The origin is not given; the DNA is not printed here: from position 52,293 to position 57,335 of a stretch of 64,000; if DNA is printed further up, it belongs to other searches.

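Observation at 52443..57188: Giant single-gene P-loop NTPase (SMEK-like N-domain + STAND-like core + ~1250-aa unknown C-terminus) filling the integrase-att cargo slot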

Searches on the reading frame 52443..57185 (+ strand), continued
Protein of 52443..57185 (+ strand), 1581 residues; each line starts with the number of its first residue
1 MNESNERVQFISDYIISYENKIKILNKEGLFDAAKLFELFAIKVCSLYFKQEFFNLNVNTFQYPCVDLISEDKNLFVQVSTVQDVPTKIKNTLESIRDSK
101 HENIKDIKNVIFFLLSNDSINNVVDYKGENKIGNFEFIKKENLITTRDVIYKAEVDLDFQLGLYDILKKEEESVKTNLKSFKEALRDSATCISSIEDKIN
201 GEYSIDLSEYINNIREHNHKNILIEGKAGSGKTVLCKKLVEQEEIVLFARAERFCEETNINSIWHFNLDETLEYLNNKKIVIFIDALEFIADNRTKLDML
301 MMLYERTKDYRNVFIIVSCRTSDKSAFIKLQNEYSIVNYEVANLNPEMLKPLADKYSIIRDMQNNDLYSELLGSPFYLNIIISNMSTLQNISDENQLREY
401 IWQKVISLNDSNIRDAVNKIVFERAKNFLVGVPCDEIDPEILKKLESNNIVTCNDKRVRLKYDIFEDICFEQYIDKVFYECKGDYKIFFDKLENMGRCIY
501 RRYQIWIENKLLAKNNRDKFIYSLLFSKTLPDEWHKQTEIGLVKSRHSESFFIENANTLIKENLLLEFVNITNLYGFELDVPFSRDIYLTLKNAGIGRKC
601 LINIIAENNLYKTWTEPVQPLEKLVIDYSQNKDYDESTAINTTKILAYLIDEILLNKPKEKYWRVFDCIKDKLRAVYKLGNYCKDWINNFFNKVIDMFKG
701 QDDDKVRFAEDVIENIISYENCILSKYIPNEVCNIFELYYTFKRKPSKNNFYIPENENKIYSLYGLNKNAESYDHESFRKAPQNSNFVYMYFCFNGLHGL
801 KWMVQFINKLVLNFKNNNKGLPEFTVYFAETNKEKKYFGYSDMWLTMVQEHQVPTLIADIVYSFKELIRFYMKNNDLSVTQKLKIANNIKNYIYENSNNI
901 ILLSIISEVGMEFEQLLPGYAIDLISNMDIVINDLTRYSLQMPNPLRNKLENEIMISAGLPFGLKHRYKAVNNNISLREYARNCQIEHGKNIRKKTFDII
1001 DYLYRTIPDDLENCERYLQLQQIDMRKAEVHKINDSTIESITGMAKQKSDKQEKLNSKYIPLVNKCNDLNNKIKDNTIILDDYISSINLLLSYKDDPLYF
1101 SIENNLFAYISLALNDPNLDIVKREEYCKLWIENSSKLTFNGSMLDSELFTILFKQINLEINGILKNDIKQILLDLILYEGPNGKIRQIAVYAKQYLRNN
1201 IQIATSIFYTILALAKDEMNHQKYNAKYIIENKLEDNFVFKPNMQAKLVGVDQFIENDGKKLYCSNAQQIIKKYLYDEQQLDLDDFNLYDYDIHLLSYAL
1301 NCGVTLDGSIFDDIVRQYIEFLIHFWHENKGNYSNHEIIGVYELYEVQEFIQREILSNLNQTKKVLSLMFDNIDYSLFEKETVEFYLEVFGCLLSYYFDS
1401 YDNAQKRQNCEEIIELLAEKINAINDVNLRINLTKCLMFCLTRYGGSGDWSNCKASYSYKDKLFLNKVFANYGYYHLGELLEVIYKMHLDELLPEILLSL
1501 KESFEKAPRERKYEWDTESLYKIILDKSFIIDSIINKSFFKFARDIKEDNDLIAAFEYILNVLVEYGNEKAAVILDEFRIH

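Call 31: find_encoding_contigs(protein=P0005, flank=10000, max_places=2)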
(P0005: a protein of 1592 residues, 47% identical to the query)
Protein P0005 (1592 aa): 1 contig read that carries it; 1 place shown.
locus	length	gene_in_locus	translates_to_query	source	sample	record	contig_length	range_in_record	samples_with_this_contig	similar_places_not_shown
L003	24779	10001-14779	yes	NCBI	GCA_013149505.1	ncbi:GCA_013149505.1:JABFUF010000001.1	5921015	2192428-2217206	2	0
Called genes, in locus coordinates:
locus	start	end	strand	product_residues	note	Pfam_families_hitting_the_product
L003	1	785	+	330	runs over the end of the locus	PF14253:AbiH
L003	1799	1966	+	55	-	-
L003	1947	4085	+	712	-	PF13424:TPR_12 (faint)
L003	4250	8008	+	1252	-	PF24883:NPHP3_N, PF02810:SEC-C (weak)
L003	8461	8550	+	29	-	-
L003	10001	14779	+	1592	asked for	PF21941:SMEK_N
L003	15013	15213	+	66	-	-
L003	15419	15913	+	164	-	PF13238:AAA_18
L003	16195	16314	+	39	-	-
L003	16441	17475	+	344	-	PF01473:Choline_bind_1 (faint), PF19127:Choline_bind_3, PF00188:CAP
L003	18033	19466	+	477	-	PF00232:Glyco_hydro_1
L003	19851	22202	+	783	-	PF00989:PAS (faint), PF08448:PAS_4 (faint), PF13188:PAS_8 (faint), PF13426:PAS_9 (faint), PF00512:HisKA, PF02518:HATPase_c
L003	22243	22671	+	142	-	PF00892:EamA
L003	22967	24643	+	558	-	PF00496:SBP_bac_5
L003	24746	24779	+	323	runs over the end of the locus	PF19300:BPD_transp_1_N, PF00528:BPD_transp_1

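Call 33: find_encoding_contigs(protein=P0024, flank=10000, max_places=2)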
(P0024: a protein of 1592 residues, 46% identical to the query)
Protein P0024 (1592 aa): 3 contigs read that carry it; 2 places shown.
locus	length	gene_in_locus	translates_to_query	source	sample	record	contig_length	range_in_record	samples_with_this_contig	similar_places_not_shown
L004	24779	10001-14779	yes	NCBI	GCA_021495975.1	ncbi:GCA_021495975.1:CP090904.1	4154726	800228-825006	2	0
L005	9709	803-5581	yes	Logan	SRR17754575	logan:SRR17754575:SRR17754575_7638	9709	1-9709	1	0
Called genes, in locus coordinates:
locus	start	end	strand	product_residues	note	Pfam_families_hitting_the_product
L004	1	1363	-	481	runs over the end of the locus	PF14199:DUF4317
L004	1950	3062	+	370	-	PF01571:GCV_T, PF08669:GCV_T_C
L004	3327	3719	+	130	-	PF01597:GCV_H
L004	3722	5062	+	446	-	PF02347:GDC-P, PF00266:Aminotran_5 (weak)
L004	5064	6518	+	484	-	PF02347:GDC-P, PF21478:GcvP2_C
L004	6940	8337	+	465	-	PF00890:FAD_binding_2 (weak), PF01134:GIDA (weak), PF01262:AlaDh_PNT_C (faint), PF07992:Pyr_redox_2, PF12831:FAD_oxidored, PF13738:Pyr_redox_3, PF00070:Pyr_redox, PF02852:Pyr_redox_dim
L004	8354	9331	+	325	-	PF21948:LplA-B_cat, PF03099:BPL_LplA_LipB, PF10437:Lip_prot_lig_C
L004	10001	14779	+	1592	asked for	PF21941:SMEK_N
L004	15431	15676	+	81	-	-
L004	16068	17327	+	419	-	-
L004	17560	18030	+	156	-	-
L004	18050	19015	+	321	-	PF07508:Recombinase, PF13408:Zn_ribbon_recom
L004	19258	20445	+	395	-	-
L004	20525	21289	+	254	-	PF14355:Abi_C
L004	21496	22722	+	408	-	-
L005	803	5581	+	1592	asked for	PF21941:SMEK_N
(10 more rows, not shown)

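Call 34: find_encoding_contigs(protein=P0010, flank=10000, max_places=2)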
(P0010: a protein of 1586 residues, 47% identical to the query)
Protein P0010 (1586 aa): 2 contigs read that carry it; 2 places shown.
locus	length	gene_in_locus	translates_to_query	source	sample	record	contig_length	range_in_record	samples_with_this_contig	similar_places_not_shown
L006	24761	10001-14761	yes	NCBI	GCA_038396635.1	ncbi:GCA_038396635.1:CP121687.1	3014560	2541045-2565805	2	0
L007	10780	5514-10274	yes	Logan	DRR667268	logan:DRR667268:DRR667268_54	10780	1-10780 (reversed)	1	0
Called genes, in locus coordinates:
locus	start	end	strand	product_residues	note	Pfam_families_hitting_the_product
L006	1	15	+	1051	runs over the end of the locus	PF04313:HSDR_N, PF04851:ResIII, PF18766:SWI2_SNF2, PF22679:T1R_D3-like, PF11867:T1RH-like_C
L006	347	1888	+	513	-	-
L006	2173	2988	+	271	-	PF00665:rve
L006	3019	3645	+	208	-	-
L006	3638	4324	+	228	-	PF01695:IstB_IS21, PF00308:Bac_DnaA (weak)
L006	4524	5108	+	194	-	PF13408:Zn_ribbon_recom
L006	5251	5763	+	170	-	-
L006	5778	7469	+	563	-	PF03235:GmrSD_N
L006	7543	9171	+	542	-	-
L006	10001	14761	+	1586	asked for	PF21941:SMEK_N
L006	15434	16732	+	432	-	PF13936:HTH_38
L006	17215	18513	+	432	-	PF13936:HTH_38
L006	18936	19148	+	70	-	PF13443:HTH_26, PF01381:HTH_3 (faint)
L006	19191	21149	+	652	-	PF12161:HsdM_N, PF02384:N6_Mtase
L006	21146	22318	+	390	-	PF01420:Methylase_S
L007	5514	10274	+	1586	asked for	PF21941:SMEK_N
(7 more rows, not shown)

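Call 35: find_encoding_contigs(protein=P0001, flank=10000, max_places=2)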
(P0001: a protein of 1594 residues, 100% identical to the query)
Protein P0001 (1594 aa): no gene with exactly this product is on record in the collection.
